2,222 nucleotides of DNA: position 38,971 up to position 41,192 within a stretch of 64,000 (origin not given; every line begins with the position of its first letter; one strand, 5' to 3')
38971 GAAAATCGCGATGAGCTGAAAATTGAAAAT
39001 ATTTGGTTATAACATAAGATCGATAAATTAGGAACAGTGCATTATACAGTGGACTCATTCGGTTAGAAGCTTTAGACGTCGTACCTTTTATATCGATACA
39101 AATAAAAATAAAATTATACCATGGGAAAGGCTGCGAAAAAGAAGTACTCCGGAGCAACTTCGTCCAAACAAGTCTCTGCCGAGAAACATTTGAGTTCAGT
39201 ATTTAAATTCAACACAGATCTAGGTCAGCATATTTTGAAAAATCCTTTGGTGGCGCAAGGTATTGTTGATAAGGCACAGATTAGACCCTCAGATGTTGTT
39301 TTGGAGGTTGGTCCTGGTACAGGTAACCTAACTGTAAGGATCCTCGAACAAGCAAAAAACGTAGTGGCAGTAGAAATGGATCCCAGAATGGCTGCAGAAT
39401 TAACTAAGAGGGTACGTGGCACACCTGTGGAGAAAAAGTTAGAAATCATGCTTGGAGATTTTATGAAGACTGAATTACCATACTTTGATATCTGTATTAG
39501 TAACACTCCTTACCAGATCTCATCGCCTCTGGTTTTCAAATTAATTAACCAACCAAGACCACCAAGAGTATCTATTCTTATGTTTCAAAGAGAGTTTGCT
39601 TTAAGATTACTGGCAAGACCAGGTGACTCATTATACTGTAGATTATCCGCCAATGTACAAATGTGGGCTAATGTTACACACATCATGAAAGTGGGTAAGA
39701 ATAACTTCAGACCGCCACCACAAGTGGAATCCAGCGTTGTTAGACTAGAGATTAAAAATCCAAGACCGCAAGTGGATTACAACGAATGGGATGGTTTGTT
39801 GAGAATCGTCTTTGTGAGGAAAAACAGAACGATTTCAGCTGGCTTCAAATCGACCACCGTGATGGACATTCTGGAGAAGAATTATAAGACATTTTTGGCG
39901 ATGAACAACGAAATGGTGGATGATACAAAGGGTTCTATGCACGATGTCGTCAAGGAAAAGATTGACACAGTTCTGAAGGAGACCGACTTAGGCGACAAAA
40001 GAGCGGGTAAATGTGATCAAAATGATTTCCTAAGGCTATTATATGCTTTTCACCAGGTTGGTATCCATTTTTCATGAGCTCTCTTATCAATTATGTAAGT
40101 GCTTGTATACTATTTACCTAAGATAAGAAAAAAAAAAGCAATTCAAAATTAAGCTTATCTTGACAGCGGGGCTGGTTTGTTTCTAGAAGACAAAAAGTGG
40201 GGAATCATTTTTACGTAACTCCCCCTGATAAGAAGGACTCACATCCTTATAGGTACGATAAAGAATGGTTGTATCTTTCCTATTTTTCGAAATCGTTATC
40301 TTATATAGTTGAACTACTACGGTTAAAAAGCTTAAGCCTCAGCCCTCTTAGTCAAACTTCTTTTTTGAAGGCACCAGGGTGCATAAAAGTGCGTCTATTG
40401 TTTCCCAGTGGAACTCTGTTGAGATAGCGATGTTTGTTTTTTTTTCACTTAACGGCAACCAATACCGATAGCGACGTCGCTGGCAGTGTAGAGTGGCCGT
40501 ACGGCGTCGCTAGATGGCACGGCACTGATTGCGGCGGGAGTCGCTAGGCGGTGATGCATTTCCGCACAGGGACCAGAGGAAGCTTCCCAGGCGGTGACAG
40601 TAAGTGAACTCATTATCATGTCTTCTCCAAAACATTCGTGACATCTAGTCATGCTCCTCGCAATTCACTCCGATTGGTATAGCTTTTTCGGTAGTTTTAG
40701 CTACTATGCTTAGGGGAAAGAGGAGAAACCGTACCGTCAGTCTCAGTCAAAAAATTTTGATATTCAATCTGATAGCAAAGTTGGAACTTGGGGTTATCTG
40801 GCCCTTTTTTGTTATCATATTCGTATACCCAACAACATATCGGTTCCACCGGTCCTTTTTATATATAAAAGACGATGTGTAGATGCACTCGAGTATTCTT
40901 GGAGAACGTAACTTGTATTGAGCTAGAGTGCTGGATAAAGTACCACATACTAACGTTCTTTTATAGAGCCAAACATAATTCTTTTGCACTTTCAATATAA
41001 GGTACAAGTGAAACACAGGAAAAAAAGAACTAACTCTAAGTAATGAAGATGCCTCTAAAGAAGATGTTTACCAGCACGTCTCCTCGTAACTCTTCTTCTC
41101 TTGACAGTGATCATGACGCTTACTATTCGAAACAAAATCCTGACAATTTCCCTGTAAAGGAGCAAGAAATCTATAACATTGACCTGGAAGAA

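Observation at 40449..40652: Isolated GC-rich island with a thrice-repeated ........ motif between DIM1 and DIP5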

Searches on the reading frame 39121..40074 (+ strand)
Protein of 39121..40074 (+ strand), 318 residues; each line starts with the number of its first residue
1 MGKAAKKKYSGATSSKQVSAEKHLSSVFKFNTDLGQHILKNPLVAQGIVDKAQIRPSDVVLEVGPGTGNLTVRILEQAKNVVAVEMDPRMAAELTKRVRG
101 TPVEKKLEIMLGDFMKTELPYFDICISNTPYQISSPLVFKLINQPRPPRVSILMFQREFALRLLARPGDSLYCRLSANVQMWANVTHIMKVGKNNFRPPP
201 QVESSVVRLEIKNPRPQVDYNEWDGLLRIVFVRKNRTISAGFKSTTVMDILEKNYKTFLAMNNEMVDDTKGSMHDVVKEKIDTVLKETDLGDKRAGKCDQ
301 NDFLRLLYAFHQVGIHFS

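Call 52: search_protein_families(library=pfam, proteins=[window:39121-40074:+], max_evalue=0.01)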
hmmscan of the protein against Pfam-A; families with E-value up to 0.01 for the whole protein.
window:39121-40074:+ (318 aa): 9 families
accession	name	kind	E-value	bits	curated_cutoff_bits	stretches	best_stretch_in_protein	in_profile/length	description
PF00398.26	RrnaAD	-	1.2e-84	284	24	1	28-280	2-261/263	Ribosomal RNA adenine dimethylase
PF13649.12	Methyltransf_25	-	6.2e-08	33.7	27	1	60-129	1-73/97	Methyltransferase domain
PF08241.18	Methyltransf_11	-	3e-06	28.2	21.2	1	61-128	1-67/95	Methyltransferase domain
PF01135.25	PCMT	-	0.00018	21.8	20.3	1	42-138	59-160/210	Protein-L-isoaspartate(D-aspartate) O-methyltransferase (PCMT)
PF02475.24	TRM5-TYW2_MTfase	-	0.00043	20.7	28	1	53-117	33-99/164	TRM5/TYW2 methyltransferase domain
PF08242.18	Methyltransf_12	-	0.0006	20.9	30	1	61-126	1-70/98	Methyltransferase domain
PF02353.26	CMAS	-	0.0018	18.1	27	1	48-119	54-126/273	Mycolic acid cyclopropane synthetase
PF05175.20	MTS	-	0.0048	17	23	1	56-133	31-110/170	Methyltransferase small domain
PF17864.7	AAA_lid_4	-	0.0078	16.4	27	0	73-102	8-37/74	RuvB AAA lid domain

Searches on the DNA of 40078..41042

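Call 7: search_rna_families(source=window, start=40078, end=41042, threshold=evalue, max_evalue=10)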
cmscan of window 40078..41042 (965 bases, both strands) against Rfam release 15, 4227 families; matches with E-value up to 10: 5.
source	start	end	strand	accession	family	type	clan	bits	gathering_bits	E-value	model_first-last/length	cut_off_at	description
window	40665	40756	+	RF00429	SNORA29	Gene; snRNA; snoRNA; HACA-box;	CL00030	23.5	50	0.18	1-140/140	no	Small nucleolar RNA SNORA29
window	40244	40261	+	RF01315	CRISPR-DR2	Gene; CRISPR;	CL00014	17.5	37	4.2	9-26/30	no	CRISPR RNA direct repeat element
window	40623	40664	-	RF04356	Plastid-ndhA-ndhB-1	Intron;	CL00155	16.6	61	1.2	1-49/49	no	Plastid-ndhA-ndhB-1 group II-D5 intron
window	40356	40445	+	RF04177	BTnc201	Gene; sRNA;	-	15.7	105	9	1-99/99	no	Bacteroides sRNA BTnc201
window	40109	40161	+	RF02080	STnc170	Gene; sRNA;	-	13.4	80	2.3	183-272/333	no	Salmonella enterica sRNA STnc170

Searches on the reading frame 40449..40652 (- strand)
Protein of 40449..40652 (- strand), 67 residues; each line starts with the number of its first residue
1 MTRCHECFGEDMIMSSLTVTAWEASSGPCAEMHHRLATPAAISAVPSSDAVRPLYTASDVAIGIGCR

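Call 13: find_encoding_contigs(protein=window:40449-40652:-, flank=3000, max_places=6)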
Protein window:40449-40652:- (67 aa): 24 contigs read that carry it; 6 places shown.
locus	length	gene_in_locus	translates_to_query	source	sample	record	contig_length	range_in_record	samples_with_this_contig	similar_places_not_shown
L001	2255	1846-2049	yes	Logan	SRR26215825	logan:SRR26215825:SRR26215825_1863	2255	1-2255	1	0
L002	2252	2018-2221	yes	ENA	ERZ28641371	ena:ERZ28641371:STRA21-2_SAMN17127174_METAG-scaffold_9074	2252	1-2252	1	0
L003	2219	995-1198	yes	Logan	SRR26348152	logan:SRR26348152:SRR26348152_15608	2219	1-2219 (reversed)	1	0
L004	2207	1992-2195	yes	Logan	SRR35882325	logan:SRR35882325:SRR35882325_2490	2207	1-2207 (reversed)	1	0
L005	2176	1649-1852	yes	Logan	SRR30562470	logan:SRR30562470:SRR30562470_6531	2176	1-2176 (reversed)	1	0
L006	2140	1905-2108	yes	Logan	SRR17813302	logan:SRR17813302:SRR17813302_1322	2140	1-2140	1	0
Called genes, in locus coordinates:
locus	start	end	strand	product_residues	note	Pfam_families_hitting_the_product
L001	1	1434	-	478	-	?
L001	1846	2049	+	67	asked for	-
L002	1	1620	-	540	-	?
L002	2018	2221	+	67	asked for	-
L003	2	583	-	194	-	?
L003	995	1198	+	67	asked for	-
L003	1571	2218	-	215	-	?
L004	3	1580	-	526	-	?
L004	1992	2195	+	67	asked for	-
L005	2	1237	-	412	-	?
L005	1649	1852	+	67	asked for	-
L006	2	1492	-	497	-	?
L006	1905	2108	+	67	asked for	-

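Call 14: find_homologous_proteins(query=window:40449-40649:-, max_evalue=0.01)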
Query window:40449-40649:- (66 aa): 1 proteins with E <= 0.01 among 1 candidates.
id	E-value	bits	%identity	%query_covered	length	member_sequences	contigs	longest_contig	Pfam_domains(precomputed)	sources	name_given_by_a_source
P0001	1.4e-34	134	95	100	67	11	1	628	-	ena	-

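Call 52: search_protein_families(library=pfam, proteins=[window:40449-40649:-], max_evalue=0.01)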
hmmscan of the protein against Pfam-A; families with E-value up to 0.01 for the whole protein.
window:40449-40649:- (66 aa): 0 families
